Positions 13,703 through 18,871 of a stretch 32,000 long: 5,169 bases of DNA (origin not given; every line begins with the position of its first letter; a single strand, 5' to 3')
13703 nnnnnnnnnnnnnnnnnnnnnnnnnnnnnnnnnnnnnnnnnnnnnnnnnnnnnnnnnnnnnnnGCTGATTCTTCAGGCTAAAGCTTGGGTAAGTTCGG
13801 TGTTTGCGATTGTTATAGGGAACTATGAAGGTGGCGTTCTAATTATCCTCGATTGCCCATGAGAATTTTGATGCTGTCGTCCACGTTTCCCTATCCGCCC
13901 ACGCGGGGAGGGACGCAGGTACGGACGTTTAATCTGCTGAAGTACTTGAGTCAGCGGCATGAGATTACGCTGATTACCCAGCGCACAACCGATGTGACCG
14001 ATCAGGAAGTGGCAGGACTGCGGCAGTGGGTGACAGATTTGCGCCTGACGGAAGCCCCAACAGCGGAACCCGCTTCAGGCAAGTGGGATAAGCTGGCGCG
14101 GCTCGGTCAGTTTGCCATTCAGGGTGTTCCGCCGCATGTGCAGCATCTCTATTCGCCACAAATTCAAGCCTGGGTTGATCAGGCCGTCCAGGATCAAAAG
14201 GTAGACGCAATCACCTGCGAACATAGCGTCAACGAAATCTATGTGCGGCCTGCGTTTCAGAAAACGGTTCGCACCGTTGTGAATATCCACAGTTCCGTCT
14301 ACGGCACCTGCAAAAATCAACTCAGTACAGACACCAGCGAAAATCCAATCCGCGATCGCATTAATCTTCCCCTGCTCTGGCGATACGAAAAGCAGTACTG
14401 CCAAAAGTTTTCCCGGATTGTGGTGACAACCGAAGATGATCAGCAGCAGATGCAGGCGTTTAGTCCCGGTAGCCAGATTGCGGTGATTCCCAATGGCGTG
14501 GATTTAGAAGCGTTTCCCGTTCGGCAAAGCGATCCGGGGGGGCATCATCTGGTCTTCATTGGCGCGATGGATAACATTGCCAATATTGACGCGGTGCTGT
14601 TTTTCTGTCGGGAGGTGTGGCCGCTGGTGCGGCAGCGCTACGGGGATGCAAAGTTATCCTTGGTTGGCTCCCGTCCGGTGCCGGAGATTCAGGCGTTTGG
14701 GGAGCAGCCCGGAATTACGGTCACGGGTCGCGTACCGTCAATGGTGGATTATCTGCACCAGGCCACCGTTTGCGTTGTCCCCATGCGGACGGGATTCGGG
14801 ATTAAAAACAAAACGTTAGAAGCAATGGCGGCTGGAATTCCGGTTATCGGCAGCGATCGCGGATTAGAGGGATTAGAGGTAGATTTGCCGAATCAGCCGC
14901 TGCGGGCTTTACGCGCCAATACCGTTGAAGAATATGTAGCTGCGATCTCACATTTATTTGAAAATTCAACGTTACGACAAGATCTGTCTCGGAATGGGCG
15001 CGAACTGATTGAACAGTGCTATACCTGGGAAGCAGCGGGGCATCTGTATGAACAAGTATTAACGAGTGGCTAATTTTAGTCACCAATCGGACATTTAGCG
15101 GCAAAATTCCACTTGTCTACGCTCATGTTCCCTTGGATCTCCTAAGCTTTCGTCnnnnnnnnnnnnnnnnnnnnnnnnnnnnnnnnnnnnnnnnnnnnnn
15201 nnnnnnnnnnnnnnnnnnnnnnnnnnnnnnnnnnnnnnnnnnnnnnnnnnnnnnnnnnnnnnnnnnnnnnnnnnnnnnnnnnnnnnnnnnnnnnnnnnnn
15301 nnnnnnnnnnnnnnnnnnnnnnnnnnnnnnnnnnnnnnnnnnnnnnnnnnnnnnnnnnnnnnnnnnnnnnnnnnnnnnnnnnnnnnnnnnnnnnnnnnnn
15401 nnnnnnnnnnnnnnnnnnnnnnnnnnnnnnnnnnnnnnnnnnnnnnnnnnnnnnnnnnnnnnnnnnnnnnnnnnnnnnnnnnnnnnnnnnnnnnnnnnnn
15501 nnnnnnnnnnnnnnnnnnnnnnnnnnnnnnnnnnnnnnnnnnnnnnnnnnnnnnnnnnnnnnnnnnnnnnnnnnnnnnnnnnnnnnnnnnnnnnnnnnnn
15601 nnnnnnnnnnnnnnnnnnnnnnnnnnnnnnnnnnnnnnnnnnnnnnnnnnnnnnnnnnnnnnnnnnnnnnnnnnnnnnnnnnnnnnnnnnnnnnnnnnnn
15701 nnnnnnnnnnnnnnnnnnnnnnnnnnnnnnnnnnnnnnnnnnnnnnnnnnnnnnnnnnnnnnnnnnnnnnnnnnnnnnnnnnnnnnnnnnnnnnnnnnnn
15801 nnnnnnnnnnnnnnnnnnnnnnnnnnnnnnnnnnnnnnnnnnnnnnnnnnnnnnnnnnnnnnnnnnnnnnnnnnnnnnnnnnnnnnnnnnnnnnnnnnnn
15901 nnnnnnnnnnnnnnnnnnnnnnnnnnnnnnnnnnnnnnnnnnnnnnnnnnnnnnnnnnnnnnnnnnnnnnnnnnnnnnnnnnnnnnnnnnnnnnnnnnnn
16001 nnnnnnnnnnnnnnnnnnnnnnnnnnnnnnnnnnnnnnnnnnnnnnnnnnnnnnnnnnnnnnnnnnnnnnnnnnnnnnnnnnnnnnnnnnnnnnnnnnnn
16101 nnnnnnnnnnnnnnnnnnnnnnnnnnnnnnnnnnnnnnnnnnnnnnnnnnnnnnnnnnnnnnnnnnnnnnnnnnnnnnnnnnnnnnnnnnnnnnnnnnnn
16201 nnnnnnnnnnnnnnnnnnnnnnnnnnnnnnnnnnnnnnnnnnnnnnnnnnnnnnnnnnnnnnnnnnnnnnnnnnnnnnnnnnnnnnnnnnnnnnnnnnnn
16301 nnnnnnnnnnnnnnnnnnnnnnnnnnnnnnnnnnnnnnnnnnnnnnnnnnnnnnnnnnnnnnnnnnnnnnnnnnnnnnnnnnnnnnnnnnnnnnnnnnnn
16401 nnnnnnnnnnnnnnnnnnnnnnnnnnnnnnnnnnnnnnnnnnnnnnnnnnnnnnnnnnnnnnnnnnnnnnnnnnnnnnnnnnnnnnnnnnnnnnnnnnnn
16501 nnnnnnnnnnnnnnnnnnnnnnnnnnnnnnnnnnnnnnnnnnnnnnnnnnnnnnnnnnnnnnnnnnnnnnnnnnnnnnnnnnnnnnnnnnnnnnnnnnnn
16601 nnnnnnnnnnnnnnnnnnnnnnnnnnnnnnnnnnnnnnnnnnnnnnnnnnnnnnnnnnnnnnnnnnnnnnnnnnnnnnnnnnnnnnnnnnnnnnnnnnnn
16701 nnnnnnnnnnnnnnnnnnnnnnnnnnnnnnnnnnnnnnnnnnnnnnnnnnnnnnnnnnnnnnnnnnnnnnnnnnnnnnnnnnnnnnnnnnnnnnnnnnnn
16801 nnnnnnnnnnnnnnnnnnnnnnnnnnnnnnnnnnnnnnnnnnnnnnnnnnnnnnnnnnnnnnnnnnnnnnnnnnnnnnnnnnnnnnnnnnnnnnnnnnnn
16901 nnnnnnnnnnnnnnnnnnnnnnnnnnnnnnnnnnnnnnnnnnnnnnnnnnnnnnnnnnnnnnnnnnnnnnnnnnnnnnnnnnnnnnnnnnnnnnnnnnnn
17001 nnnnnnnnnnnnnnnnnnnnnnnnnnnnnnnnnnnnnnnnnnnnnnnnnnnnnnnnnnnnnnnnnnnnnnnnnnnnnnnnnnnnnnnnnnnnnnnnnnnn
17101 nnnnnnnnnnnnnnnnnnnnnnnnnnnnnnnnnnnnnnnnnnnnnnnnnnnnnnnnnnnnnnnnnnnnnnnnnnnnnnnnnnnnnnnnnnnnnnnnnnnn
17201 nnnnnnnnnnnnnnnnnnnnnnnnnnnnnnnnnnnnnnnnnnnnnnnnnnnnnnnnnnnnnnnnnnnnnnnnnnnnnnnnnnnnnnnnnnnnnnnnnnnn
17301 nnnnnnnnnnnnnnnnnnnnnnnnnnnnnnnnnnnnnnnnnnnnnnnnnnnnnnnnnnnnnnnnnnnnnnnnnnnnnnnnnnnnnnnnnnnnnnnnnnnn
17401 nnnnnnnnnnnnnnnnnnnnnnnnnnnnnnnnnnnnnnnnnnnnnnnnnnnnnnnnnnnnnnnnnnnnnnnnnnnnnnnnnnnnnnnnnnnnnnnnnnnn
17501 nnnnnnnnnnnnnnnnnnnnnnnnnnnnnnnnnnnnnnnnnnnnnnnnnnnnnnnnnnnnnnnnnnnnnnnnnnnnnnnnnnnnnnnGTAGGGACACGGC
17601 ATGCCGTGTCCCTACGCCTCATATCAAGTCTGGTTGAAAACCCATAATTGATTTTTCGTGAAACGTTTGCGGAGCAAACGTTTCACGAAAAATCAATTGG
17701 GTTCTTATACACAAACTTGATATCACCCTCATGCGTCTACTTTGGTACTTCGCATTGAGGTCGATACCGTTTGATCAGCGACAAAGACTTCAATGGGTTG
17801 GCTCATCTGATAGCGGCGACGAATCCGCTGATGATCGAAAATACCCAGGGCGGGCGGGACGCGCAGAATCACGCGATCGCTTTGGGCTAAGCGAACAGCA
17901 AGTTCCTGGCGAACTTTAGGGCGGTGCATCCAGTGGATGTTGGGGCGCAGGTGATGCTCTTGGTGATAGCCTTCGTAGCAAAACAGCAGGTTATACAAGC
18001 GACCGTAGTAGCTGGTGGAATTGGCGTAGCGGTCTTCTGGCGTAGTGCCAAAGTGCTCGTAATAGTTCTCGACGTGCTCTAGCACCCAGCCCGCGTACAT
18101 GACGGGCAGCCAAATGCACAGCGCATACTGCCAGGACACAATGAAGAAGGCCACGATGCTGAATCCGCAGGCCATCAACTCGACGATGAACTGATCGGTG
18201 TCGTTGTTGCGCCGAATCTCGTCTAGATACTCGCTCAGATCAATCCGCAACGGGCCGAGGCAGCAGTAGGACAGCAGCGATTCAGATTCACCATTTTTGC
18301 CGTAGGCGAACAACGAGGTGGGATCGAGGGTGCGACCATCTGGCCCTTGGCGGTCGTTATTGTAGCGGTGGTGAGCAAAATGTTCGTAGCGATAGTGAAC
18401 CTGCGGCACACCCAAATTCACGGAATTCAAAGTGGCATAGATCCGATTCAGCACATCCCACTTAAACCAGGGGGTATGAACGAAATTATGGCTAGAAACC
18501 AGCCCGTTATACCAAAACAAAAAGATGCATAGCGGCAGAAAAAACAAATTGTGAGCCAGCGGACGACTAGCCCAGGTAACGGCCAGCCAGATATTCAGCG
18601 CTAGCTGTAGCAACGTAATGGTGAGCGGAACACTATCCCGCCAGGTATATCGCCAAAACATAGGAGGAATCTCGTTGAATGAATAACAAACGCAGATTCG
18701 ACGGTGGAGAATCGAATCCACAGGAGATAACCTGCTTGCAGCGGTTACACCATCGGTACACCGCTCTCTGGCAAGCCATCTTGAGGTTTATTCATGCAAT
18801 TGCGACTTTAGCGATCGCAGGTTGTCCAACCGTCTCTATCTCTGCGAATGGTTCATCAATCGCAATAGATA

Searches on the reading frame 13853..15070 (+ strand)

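Call 18: search_protein_families(library=pfam, proteins=[window:13853-15070:+], max_evalue=0.001)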
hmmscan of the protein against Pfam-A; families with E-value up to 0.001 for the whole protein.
window:13853-15070:+ (406 aa): 5 families
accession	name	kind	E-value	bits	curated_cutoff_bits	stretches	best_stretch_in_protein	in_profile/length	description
PF13692.12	Glyco_trans_1_4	-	6.4e-25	88.5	27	1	231-371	2-142/142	Glycosyl transferases group 1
PF13439.12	Glyco_transf_4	-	3.6e-17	63.4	28.5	1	19-219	2-169/170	Glycosyltransferase Family 4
PF13579.12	Glyco_trans_4_4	-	9.7e-13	49.2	29.7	1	19-215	1-158/158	Glycosyl transferase 4-like domain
PF00534.26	Glycos_transf_1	-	3.8e-11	43.3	26.4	1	233-384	18-171/172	Glycosyl transferases group 1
PF13524.12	Glyco_trans_1_2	-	1.5e-07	31.9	25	1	265-394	14-137/144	Glycosyl transferase-like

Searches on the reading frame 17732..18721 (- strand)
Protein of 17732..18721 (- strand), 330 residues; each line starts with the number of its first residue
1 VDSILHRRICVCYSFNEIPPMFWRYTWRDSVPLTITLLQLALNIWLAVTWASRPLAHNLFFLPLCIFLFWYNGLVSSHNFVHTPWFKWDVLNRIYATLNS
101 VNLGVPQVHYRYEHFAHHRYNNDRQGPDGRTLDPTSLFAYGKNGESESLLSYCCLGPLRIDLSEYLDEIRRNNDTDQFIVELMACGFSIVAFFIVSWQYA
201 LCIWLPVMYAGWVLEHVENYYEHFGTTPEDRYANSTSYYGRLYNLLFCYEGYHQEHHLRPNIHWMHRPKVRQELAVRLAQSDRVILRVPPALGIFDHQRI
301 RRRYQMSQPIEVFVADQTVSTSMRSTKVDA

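Call 18: search_protein_families(library=pfam, proteins=[window:17732-18721:-], max_evalue=0.001)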
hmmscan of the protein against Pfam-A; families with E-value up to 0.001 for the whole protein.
window:17732-18721:- (330 aa): 1 family
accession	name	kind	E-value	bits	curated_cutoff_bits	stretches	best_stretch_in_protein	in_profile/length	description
PF00487.30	FA_desaturase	-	3.1e-25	89.8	29.7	1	61-281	6-245/253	Fatty acid desaturase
